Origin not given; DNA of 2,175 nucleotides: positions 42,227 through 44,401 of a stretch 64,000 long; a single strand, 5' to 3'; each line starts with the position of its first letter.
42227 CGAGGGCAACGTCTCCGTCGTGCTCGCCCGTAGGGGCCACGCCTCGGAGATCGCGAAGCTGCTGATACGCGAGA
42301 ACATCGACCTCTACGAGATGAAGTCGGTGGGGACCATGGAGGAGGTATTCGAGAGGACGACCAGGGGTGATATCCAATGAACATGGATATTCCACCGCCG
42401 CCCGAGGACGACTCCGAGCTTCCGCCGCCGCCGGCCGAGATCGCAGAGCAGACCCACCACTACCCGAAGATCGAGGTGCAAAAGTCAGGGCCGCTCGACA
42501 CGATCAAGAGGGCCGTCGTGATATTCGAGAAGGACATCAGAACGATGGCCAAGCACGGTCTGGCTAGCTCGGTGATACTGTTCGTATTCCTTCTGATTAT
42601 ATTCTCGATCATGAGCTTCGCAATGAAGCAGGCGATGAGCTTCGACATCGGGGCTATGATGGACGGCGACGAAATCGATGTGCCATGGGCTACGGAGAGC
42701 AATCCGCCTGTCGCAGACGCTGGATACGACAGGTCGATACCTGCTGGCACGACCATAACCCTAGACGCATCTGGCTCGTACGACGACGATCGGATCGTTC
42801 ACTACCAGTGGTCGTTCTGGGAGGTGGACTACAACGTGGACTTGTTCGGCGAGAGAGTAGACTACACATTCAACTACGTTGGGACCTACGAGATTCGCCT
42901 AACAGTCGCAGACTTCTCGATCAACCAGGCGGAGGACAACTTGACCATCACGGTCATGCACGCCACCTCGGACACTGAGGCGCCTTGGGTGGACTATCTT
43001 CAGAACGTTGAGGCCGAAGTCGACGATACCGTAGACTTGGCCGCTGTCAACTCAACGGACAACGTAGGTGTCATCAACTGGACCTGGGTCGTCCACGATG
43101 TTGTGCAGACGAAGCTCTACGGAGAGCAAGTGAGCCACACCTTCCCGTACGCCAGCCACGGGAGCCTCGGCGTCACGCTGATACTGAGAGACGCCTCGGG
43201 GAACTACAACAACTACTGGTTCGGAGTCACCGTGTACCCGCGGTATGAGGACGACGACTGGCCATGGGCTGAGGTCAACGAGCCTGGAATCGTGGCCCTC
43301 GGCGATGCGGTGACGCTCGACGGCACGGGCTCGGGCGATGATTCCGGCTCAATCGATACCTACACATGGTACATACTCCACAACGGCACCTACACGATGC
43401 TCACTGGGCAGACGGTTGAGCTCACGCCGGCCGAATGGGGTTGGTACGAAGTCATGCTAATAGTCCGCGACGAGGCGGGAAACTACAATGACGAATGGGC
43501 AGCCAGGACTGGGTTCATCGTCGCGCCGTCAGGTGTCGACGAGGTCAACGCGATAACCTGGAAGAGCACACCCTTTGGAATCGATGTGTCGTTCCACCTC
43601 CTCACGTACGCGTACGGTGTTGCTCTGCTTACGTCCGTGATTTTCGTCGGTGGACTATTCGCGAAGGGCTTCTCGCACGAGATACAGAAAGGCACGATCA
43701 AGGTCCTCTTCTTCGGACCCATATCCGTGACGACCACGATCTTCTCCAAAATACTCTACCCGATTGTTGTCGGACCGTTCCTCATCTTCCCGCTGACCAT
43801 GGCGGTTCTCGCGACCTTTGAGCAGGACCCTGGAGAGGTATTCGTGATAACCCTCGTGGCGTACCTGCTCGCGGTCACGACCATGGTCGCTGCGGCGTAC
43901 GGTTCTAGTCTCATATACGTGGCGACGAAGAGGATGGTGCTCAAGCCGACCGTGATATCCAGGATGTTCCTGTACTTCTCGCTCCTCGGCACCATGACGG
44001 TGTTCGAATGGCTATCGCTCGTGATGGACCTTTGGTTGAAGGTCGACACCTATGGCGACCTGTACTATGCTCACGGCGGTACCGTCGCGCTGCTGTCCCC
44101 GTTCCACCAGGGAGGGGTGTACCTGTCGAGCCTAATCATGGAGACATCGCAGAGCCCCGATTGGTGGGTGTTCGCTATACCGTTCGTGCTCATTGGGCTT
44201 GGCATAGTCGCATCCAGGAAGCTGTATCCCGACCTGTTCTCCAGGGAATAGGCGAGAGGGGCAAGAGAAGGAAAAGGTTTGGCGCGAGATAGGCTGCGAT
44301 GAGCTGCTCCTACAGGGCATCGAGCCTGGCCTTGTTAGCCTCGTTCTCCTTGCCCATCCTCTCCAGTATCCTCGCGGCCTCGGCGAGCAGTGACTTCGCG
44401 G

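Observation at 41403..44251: ABC-2 exporter whose permease displays three extracellular PKD-like repeats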

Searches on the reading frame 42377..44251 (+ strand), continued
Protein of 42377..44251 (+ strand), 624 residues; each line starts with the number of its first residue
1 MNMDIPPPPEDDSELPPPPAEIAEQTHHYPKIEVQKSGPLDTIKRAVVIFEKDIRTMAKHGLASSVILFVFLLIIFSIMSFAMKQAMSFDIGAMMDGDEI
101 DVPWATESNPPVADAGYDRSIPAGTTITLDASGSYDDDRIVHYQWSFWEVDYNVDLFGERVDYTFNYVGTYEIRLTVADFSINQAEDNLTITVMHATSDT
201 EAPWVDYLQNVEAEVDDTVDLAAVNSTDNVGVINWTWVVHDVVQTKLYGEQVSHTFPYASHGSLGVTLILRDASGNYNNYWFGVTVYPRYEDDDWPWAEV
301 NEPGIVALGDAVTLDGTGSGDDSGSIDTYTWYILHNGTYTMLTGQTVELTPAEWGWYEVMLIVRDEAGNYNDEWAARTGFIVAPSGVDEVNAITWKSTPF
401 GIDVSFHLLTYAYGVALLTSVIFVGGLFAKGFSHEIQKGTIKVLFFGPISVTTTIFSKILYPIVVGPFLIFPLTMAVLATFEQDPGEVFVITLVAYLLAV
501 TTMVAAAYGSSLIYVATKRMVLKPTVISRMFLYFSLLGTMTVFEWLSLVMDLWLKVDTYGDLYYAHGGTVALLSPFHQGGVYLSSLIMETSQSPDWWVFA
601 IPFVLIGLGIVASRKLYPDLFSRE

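Call 36: search_protein_families(library=pfam, alignment_id=A3, max_evalue=0.01)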
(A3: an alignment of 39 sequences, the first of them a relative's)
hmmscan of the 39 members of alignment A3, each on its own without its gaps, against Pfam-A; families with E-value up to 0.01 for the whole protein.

A. member 1, P0001 (624 aa): 3 families
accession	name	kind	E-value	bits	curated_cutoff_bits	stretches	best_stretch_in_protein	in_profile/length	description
PF18911.6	PKD_4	-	5.4e-25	87.7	27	3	109-193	2-85/85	PKD domain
PF22352.2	K319L-like_PKD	-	1.1e-16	61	27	2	115-193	1-84/84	K319L-like, PKD domain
PF00801.26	PKD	-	3.2e-15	56.3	23.5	2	119-192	9-79/80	PKD domain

B. families by the number of members that match (of 39 scanned): 20 families
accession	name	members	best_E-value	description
PF12730.13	ABC2_membrane_4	19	1.9e-06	ABC-2 family transporter protein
PF18911.6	PKD_4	13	1.2e-30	PKD domain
PF00801.26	PKD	13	5.9e-21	PKD domain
PF12679.13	ABC2_membrane_2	9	8.8e-07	ABC-2 family transporter protein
PF13573.12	SprB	7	2.5e-07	SprB repeat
PF12698.13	ABC2_membrane_3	6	3.7e-09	ABC-2 family transporter protein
PF22352.2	K319L-like_PKD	4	1.1e-16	K319L-like, PKD domain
PF16820.11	PKD_3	2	2e-06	PKD-like domain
PF13927.12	Ig_3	2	0.0012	Immunoglobulin domain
PF03379.19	CcmB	2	0.004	CcmB protein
PF02369.22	Big_1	1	0.00011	Bacterial Ig-like domain (group 1)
PF01061.29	ABC2_membrane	1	0.00043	ABC-2 type transporter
PF13717.11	Zn_ribbon_4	1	0.0023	zinc-ribbon domain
PF14446.12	Prok-RING_1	1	0.0033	Prokaryotic RING finger family 1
PF22747.2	Zn_ribbon_DUF2089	1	0.0043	DUF2089 zinc ribbon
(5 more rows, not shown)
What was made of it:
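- On ABC-2 clan permease (Pfam ABC2_membrane families; type V-like exporter membrane domain): Nineteen of 39 relatives hit PF12730 (call 36).
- Closest known: NosFY. Same: Nine of 39 relatives give weak PF12679 hits (call 36).
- Among wider relatives, 19 of 39 hit PF12730, 9 of 39 hit PF12679 and 6 of 39 hit PF12698 (call 36).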

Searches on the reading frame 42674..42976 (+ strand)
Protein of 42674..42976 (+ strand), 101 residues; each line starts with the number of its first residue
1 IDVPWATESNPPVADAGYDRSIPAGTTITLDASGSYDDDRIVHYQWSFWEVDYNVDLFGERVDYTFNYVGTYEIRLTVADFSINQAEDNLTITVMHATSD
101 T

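Call 13: search_protein_families(library=pfam, proteins=[window:42674-42976:+], max_evalue=10)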
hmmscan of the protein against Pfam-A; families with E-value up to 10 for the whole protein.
seq(101 aa): 6 families
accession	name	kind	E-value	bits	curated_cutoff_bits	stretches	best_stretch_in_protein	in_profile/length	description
PF18911.6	PKD_4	-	4.5e-14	52.7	27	1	10-94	2-85/85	PKD domain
PF22352.2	K319L-like_PKD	-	1.9e-11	44.2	27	1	16-94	1-84/84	K319L-like, PKD domain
PF00801.26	PKD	-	8e-09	35.8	23.5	1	20-94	9-80/80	PKD domain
PF02010.21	REJ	-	0.0082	15.2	25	2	16-48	90-128/452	REJ domain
PF23860.1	Ribophorin_II_3rd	-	0.037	14.5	23.4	1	53-85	84-117/128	Ribophorin II third domain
PF21027.3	Sde0182_C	-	0.079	14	27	1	27-64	1-28/83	Cellulose-binding protein Sde0182, C-terminal domain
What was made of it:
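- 42701..42955 (+): PKD domain 1 (residues 109-193). PF18911 52.7 bits, PF22352 44.2 bits, PF00801 35.8 bits (call 13).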

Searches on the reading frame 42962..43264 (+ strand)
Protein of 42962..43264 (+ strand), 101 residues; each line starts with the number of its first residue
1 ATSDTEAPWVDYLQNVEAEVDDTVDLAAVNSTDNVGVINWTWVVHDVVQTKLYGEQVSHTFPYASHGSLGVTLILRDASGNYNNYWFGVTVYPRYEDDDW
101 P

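Call 13: search_protein_families(library=pfam, proteins=[window:42962-43264:+], max_evalue=10)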
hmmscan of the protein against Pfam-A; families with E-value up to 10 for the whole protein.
seq(101 aa): 2 families
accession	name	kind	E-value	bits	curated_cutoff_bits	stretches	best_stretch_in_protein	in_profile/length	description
PF18911.6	PKD_4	-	2.4e-06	28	27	1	6-83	2-76/85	PKD domain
PF06629.18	MipA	-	0.025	15.2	24.2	1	37-90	96-149/221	MltA-interacting protein MipA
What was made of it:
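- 42977..43210 (+): PKD domain 2 (residues 201-278). PF18911 28.0 bits against a cut-off of 27 (call 13).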

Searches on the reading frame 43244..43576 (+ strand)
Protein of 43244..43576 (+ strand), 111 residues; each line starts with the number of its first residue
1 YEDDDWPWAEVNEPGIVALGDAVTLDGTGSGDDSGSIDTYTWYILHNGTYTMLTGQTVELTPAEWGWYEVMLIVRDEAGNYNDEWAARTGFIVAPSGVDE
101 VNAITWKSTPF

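Call 13: search_protein_families(library=pfam, proteins=[window:43244-43576:+], max_evalue=10)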
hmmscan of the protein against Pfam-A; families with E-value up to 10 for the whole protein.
seq(111 aa): 5 families
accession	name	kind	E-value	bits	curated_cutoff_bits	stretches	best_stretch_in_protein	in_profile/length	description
PF18911.6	PKD_4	-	3.4e-08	33.9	27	1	7-82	4-76/85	PKD domain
PF00801.26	PKD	-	8.1e-08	32.6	23.5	1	13-83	7-74/80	PKD domain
PF22352.2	K319L-like_PKD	-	1.3e-06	28.7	27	1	17-81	7-75/84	K319L-like, PKD domain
PF06832.18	BiPBP_C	-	0.078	13.3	26.8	1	39-83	45-87/90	Penicillin-Binding Protein C-terminus Family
PF11058.13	Ral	-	0.16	12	25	1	69-94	31-55/66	Antirestriction protein Ral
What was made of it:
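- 43262..43489 (+): PKD domain 3 (residues 296-371 by HMM; the last strand runs to about residue 383 in the model). It contains the invariant sequon N336-G-T. PF18911 33.9 bits, PF00801 32.6 bits (call 13).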
